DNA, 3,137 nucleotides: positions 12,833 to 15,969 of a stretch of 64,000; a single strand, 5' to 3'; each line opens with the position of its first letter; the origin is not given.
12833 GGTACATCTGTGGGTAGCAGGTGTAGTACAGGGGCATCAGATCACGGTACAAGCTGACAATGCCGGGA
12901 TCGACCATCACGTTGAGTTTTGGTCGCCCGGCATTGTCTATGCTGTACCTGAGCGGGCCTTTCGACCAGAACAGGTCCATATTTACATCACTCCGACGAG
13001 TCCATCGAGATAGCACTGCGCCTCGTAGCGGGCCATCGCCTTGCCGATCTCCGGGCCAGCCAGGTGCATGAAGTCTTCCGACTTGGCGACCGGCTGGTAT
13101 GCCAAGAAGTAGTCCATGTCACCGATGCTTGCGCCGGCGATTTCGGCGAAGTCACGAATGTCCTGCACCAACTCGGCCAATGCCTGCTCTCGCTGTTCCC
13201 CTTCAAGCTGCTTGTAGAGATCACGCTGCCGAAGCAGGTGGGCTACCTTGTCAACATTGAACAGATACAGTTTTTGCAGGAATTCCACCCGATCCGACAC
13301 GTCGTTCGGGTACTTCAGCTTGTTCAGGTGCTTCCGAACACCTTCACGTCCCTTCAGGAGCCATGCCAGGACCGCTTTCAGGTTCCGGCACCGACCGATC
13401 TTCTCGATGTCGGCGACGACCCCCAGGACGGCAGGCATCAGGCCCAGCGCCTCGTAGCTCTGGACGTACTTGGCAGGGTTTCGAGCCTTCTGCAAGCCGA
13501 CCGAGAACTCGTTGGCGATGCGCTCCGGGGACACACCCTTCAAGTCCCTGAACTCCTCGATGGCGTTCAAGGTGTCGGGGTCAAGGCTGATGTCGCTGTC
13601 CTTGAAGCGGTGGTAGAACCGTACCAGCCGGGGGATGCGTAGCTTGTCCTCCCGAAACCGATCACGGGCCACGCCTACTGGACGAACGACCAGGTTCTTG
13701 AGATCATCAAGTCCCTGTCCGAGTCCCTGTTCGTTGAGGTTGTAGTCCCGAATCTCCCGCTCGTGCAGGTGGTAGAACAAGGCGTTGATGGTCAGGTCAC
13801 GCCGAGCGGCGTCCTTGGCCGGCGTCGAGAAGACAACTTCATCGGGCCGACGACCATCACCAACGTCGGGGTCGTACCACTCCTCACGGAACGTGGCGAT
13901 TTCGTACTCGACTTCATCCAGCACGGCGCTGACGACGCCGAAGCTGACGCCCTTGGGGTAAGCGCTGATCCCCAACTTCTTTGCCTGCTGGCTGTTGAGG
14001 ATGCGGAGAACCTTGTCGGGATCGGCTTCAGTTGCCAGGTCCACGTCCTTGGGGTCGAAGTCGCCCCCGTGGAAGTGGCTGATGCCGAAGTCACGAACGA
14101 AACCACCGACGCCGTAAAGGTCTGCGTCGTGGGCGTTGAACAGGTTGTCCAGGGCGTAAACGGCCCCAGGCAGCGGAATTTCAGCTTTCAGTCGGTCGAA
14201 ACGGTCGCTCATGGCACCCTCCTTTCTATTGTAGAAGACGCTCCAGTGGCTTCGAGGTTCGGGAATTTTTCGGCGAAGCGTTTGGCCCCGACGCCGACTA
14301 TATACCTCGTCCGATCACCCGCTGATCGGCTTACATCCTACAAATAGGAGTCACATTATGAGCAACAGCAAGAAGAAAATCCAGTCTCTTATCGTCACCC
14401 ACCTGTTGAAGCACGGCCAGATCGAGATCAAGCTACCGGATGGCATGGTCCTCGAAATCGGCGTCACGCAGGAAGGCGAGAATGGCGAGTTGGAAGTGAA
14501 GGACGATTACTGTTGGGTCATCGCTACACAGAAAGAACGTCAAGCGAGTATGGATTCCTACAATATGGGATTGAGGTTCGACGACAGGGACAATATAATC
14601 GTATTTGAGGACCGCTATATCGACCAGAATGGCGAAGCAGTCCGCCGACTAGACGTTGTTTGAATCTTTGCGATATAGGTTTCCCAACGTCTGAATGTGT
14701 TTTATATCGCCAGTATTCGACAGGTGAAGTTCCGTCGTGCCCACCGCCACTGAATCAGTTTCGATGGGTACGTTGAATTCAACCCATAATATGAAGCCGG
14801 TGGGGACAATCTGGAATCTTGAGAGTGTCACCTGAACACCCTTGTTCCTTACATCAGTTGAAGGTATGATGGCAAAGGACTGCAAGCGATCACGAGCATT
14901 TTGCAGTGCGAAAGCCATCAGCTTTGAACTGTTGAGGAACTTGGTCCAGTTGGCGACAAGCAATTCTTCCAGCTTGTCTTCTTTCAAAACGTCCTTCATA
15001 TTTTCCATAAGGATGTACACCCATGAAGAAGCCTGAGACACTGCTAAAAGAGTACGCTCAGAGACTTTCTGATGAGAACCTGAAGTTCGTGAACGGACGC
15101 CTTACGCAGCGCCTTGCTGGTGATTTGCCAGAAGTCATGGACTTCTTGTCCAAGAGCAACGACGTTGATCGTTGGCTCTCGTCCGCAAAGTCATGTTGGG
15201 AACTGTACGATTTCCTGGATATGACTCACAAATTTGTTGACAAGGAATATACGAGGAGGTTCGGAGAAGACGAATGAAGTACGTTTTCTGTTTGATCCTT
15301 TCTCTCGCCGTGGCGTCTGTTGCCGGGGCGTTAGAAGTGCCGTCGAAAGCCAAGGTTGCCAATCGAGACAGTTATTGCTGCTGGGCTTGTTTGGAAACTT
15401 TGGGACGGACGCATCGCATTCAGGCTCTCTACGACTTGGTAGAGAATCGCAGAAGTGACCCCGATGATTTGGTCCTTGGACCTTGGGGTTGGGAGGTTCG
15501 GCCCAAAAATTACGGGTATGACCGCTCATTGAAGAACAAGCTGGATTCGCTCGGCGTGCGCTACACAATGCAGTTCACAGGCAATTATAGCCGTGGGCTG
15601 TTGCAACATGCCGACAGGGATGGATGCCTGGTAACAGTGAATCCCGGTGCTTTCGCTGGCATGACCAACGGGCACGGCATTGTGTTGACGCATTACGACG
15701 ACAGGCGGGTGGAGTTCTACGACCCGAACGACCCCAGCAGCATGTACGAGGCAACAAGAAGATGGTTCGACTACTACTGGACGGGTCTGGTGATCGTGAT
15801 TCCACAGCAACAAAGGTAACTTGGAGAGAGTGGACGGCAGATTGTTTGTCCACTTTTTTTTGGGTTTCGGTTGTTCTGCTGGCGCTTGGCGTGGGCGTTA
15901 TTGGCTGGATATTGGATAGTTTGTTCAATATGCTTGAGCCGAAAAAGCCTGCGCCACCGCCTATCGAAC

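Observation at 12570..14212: CCA-adding enzyme translationally juxtaposed with a 2H phosphoesterase: tRNA end-repair unit or Acb1-like cyclic-nucleotide nuclease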

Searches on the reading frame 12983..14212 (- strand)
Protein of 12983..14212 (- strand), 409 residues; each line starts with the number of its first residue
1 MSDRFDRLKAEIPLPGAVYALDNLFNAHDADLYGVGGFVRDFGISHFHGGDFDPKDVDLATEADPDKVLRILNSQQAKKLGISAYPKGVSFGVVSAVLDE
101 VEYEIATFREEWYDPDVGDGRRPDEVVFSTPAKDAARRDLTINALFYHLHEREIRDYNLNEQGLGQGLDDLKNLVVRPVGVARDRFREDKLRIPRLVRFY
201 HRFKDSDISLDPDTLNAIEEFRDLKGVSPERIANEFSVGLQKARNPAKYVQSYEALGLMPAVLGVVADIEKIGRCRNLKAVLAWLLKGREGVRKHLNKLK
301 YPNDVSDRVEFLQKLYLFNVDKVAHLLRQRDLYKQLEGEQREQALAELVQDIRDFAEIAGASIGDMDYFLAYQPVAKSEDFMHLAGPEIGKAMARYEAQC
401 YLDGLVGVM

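Call 3: search_protein_families(library=pfam, proteins=[window:12983-14212:-], max_evalue=1)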
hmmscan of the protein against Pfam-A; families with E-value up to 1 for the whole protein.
window:12983-14212:- (409 aa): 2 families
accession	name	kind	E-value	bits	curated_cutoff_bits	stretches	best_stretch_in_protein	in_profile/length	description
PF01743.26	PolyA_pol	-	2.4e-20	73.6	23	1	32-176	1-125/126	Poly A polymerase head domain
PF12627.12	PolyA_pol_RNAbd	-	0.00046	20.3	22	1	209-262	3-56/64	Probable RNA and SrmB- binding site of polymerase A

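Call 4: search_protein_families(library=phrogs, proteins=[window:12983-14212:-], max_evalue=1)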
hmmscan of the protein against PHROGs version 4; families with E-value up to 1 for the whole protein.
window:12983-14212:- (409 aa): 2 families
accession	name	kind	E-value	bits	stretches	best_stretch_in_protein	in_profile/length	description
phrog_2244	-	DNA, RNA and nucleotide metabolism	3.4e-36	126.6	1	31-337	4-306/392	tRNA nucleotidyltransferase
phrog_24229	-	DNA, RNA and nucleotide metabolism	1.3e-18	68.4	1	28-239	2-204/245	tRNA nucleotidyltransferase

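Call 64: search_protein_families(library=ncbifam, proteins=[window:12983-14212:-], max_evalue=0.01)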
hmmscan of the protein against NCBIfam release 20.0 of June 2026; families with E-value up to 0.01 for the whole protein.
window:12983-14212:- (409 aa): 8 families
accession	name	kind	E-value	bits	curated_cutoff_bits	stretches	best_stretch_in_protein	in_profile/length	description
NF009814.0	PRK13299.1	equivalog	4.7e-32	111.5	290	1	31-335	22-305/396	CCA tRNA nucleotidyltransferase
TIGR01942.1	pcnB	subfamily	8.3e-25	87.5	305.65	1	32-236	32-212/425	polynucleotide adenylyltransferase PcnB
TIGR02692.1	tRNA_CCA_actino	equivalog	4.7e-24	84.9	438.8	1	17-257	15-234/466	CCA tRNA nucleotidyltransferase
NF008634.1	PRK11623.1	equivalog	7.7e-16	57.7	702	1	30-246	61-264/469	polynucleotide adenylyltransferase PcnB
NF008137.0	PRK10885.1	equivalog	1.2e-12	47.4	451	1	133-263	86-207/409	multifunctional CCA addition/repair protein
NF009813.0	PRK13298.1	equivalog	8.3e-10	38.1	606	1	133-253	86-197/417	tRNA CCA-pyrophosphorylase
NF009812.0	PRK13297.1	equivalog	2.6e-09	36.7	624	1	132-274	96-227/364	tRNA CCA-pyrophosphorylase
NF009811.0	PRK13296.1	equivalog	4.1e-06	25.9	469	1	128-256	78-201/360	CCA tRNA nucleotidyltransferase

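Call 65: search_solved_structures(query=window:12983-14212:-, max_evalue=0.001, show_alignments=2)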
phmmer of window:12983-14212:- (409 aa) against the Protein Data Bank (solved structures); distinct sequences matched with E-value up to 0.001: 13.
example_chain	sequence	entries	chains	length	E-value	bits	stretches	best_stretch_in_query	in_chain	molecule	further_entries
4x4w_A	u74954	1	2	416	8.1e-22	81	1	20-236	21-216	CCA tRNA nucleotidyltransferase 1, mitochondrial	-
1ou5_A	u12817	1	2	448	8.3e-22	80.9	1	19-236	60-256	tRNA CCA-adding enzyme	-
8cbm_E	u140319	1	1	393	8.7e-22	80.9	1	20-236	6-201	CCA tRNA nucleotidyltransferase 1, mitochondrial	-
6ibp_A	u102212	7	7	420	8.6e-15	57.8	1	27-237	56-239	CCA-adding enzyme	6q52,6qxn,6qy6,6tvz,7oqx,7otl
7otr_A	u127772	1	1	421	8.7e-15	57.8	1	27-237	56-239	CCA-adding protein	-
9ns2_A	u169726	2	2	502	5.6e-14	55.2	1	118-278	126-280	tRNA nucleotidyltransferase cca1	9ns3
1miv_A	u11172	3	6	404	1.2e-13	54.1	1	25-236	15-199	tRNA CCA-adding enzyme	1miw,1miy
3aqm_A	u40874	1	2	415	1.6e-11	47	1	32-236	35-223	Poly(A) polymerase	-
3aqk_A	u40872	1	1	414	4.1e-11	45.7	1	32-226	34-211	Poly(A) polymerase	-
3aql_A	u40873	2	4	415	4.2e-11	45.7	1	32-226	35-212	Poly(A) polymerase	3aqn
9kma_A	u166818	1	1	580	2.1e-10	43.4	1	120-263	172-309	Polynucleotide adenylyltransferase family protein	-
9ns4_A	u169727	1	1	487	5.6e-09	38.7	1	98-241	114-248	tRNA nucleotidyltransferase cca2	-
3h37_A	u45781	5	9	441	4.2e-07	32.5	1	31-251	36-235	TRNA nucleotidyl transferase-related protein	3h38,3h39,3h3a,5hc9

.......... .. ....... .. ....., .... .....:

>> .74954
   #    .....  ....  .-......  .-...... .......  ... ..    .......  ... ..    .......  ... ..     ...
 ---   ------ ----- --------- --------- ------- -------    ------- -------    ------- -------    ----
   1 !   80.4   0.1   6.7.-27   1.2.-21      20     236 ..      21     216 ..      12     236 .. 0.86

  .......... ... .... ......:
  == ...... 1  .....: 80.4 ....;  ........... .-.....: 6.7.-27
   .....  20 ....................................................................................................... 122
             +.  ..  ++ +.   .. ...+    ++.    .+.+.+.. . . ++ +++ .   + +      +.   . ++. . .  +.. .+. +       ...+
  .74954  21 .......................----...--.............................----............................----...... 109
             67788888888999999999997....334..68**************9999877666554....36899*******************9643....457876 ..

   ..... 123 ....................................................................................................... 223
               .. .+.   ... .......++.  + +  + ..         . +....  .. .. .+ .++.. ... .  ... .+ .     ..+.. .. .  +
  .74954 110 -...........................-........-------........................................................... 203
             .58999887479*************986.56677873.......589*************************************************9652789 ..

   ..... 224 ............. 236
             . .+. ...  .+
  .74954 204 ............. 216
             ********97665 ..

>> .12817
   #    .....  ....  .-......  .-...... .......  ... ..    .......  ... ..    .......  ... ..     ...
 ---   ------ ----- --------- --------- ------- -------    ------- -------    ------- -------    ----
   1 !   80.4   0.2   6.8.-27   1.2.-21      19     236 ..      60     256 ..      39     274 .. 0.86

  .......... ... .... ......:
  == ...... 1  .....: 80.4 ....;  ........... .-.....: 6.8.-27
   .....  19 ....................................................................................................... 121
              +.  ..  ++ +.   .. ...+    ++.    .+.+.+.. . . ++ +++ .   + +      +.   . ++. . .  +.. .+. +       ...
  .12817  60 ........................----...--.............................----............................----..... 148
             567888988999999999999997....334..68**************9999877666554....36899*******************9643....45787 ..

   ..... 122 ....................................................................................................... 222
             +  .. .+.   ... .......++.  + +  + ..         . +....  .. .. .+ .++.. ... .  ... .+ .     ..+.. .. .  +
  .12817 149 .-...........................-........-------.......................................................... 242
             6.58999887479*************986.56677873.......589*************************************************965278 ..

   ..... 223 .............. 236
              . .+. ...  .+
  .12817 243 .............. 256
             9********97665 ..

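Call 87: list_cluster_members(proteins=[P0001, window:12983-14212:-])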
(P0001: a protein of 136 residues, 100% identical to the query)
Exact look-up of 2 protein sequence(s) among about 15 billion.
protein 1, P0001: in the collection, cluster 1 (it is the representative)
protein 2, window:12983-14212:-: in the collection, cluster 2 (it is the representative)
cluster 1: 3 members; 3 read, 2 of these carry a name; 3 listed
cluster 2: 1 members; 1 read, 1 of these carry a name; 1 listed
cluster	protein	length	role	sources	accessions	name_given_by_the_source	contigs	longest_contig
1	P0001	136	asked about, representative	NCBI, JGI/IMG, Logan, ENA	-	hypothetical protein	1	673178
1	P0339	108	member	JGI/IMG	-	hypothetical protein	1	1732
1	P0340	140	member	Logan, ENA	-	-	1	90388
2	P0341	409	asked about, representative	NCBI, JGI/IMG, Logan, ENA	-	tRNA nucleotidyltransferase/poly(A) polymerase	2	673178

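Call 88: find_homologous_proteins(query=window:12983-14212:-, max_evalue=1e-10)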
Query window:12983-14212:- (409 aa): 712 proteins with E <= 1e-10 among 8000 candidates; the best 120 are listed.
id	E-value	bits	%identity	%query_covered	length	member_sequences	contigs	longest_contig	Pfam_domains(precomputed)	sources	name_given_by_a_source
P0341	9.0e-272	919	100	100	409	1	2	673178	PF01743.27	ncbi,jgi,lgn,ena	jgi:tRNA nucleotidyltransferase/poly(A) polymerase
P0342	5.0e-175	600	68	98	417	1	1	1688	PF01743.27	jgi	jgi:tRNA nucleotidyltransferase/poly(A) polymerase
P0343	3.9e-157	541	62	100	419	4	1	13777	PF01743.27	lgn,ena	-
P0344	1.3e-153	530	62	99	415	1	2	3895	PF01743.27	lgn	-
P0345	1.4e-148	513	60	98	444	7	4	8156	PF01743.27,PF12627.13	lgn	-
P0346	6.1e-147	508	60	98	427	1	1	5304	PF01743.27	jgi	jgi:tRNA nucleotidyltransferase/poly(A) polymerase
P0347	1.2e-146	507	60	98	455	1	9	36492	PF01743.27,PF12627.13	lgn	-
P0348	1.1e-145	504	59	98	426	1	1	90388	PF01743.27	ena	-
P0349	3.9e-145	502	60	98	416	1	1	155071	PF01743.27,PF12627.13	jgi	-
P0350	1.0e-144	501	60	98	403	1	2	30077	PF01743.27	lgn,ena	-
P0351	4.3e-143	495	58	100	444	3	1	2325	PF01743.27,PF12627.13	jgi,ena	-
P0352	4.8e-143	495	59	98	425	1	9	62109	PF01743.27,PF12627.13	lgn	-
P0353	6.7e-143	495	58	99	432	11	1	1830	PF01743.27,PF12627.13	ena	-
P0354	7.1e-143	495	59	98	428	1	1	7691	PF01743.27,PF12627.13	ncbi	-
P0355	1.4e-142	494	59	98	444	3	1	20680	PF01743.27,PF12627.13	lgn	-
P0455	1.3e-84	303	42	96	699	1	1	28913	PF01743.27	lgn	-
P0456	1.5e-82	296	42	96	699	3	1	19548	PF01743.27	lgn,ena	-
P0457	5.5e-82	294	42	93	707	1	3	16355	PF01743.27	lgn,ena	-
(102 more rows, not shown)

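Call 91: find_encoding_contigs(protein=P0455, flank=8000, max_places=2)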
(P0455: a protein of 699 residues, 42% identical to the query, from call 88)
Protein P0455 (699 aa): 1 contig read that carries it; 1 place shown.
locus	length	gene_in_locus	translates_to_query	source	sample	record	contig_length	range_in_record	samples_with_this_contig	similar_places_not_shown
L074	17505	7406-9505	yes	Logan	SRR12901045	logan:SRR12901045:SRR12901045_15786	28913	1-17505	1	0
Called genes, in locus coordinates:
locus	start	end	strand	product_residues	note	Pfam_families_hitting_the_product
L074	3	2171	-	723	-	?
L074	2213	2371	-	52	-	-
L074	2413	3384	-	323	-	PF16724:T4-gp15_tss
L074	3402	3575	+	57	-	-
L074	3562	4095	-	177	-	-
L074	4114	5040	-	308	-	-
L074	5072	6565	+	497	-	PF22848:ASD1_dom, PF01229:Glyco_hydro_39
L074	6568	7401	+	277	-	-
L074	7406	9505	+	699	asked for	PF01743:PolyA_pol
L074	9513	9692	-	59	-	-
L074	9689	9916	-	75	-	-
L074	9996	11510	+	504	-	PF01239:PPTA (faint), PF00515:TPR_1 (weak), PF07719:TPR_2 (weak), PF13371:TPR_9 (weak), PF13424:TPR_12, PF14559:TPR_19, PF00515:TPR_1, PF13181:TPR_8 (weak), +11 more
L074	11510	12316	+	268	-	-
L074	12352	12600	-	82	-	-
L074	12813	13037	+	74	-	-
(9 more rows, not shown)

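Call 96: find_encoding_contigs(protein=P0457, flank=8000, max_places=2)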
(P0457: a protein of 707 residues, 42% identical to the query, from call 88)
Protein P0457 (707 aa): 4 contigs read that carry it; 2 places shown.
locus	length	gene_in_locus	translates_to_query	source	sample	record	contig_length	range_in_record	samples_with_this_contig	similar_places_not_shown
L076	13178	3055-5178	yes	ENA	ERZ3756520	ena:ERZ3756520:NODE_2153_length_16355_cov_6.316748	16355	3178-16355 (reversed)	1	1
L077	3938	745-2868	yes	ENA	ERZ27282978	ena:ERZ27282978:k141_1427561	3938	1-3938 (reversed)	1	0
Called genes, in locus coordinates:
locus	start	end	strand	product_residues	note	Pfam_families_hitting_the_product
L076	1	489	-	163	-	?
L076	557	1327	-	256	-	-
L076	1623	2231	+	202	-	-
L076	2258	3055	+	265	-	-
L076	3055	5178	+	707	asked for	PF01743:PolyA_pol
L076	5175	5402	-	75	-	-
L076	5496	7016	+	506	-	PF07719:TPR_2 (faint), PF14559:TPR_19 (faint), PF13424:TPR_12 (weak), PF00515:TPR_1 (weak), PF13414:TPR_11 (weak), PF13424:TPR_12, PF00515:TPR_1 (weak), PF13181:TPR_8 (weak), +9 more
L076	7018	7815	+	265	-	-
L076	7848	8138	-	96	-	-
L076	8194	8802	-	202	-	-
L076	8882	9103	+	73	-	-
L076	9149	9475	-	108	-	-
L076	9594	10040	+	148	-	-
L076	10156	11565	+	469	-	-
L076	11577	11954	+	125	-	-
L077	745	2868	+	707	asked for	PF01743:PolyA_pol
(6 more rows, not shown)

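Call 97: find_encoding_contigs(protein=P0456, flank=8000, max_places=2)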
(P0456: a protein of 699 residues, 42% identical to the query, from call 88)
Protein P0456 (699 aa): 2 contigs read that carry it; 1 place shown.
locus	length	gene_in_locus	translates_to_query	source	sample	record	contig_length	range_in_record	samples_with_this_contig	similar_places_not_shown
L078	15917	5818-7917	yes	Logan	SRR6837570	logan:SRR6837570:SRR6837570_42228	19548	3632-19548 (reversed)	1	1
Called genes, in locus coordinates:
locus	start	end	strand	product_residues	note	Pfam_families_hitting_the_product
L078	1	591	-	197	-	?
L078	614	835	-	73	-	-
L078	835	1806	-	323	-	PF16724:T4-gp15_tss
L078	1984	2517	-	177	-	-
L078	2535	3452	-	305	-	-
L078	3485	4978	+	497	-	PF22848:ASD1_dom (weak), PF01229:Glyco_hydro_39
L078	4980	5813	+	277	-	-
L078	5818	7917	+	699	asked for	PF01743:PolyA_pol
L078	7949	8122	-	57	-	-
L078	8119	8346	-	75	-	-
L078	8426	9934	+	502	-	PF13432:TPR_16 (weak), PF00515:TPR_1 (weak), PF07719:TPR_2 (weak), PF13371:TPR_9 (weak), PF13414:TPR_11 (weak), PF13424:TPR_12, PF14559:TPR_19, PF00515:TPR_1, +13 more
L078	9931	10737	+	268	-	-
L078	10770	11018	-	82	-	-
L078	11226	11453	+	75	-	-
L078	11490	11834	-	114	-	-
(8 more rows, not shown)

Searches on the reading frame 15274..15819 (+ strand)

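Call 40: search_protein_families(library=pfam, proteins=[window:15274-15819:+], max_evalue=0.01)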
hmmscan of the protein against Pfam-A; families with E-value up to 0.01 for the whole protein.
window:15274-15819:+ (181 aa): 1 family
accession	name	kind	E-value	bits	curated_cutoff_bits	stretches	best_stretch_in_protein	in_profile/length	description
PF02678.22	Pirin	-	0.0028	18.1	26.1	1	107-142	59-94/108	Pirin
